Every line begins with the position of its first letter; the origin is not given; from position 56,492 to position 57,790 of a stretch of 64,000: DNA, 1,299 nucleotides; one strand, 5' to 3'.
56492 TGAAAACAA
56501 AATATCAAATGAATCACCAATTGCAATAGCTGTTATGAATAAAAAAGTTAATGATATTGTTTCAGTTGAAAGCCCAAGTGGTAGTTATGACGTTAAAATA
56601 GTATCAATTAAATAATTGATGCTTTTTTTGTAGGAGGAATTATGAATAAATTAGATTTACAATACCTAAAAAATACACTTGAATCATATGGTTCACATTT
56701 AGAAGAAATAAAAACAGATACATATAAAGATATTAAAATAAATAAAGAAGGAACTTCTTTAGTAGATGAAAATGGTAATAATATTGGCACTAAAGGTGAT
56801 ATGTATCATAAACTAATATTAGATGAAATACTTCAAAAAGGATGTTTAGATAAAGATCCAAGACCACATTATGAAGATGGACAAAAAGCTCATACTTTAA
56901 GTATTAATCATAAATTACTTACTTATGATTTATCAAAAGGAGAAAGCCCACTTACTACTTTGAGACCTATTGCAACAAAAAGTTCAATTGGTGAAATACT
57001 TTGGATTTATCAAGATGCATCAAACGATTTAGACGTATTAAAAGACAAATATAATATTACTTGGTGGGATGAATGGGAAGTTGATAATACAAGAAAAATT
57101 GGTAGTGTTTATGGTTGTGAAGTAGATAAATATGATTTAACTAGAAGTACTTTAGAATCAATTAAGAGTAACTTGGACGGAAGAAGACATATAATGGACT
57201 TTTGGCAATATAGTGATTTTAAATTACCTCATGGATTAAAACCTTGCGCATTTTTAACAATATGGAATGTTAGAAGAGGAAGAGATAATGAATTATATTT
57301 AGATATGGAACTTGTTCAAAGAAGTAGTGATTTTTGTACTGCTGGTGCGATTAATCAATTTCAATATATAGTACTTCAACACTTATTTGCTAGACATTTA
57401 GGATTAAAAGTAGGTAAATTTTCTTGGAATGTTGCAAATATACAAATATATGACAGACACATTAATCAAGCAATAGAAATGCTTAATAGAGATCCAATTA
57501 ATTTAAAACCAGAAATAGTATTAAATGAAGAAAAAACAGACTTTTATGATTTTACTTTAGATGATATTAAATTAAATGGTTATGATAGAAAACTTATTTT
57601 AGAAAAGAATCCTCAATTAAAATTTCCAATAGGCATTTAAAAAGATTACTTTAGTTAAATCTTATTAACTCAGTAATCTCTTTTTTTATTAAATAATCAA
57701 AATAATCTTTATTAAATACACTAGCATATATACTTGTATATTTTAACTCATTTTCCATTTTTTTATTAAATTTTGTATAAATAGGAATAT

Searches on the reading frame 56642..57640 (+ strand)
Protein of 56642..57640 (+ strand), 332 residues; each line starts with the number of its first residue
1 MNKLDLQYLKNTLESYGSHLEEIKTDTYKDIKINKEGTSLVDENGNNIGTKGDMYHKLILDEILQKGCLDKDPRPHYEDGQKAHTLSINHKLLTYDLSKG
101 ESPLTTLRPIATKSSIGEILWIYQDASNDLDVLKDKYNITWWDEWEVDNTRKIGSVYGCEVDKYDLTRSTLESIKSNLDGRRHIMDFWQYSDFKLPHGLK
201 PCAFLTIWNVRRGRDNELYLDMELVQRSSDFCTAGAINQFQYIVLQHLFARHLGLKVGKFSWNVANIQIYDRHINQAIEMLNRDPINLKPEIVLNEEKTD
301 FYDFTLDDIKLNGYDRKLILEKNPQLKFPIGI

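Call 24: find_encoding_contigs(protein=window:56642-57640:+, flank=10000, max_places=3)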
Protein window:56642-57640:+ (332 aa): 5 contigs read that carry it; 3 places shown.
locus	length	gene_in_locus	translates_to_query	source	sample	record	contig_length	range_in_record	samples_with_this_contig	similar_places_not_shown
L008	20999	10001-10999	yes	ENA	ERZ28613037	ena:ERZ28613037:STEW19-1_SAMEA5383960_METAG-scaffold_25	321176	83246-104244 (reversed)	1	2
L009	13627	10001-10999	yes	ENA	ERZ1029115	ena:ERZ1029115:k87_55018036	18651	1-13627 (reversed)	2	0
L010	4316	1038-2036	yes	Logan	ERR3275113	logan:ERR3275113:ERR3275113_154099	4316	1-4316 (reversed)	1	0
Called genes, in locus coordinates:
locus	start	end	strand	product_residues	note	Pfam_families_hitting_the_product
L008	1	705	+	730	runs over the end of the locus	PF23139:OB_YrrC, PF14490:HHH_RecD2, PF13086:AAA_11 (weak), PF13245:AAA_19, PF13604:AAA_30, PF20720:nSTAND3 (faint), PF18335:SH3_13, PF13538:UvrD_C_2, +1 more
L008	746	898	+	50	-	-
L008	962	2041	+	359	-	PF01594:AI-2E_transport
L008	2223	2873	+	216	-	PF02224:Cytidylate_kin, PF13189:Cytidylate_kin2, PF13238:AAA_18 (weak), PF13207:AAA_17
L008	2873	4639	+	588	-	PF01411:tRNA-synt_2c, PF07973:tRNA_SAD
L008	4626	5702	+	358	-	PF02618:YceG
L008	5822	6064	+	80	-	PF06135:IreB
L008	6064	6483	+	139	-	PF03652:RuvX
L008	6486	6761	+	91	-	PF06949:DUF1292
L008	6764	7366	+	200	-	PF01596:Methyltransf_3, PF01135:PCMT, PF02353:CMAS (weak), PF01189:Methyltr_RsmB-F (faint), PF13847:Methyltransf_31, PF13578:Methyltransf_24, PF13649:Methyltransf_25 (weak)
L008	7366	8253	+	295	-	PF01136:Peptidase_U32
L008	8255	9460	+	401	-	PF01136:Peptidase_U32, PF16325:Peptidase_U32_C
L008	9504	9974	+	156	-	PF03449:GreA_GreB_N, PF01272:GreA_GreB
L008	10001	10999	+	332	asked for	PF00303:Thymidylat_synt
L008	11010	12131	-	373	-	PF01467:CTP_transf_like (weak), PF05636:HIGH_NTase1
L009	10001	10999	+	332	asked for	PF00303:Thymidylat_synt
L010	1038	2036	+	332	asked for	PF00303:Thymidylat_synt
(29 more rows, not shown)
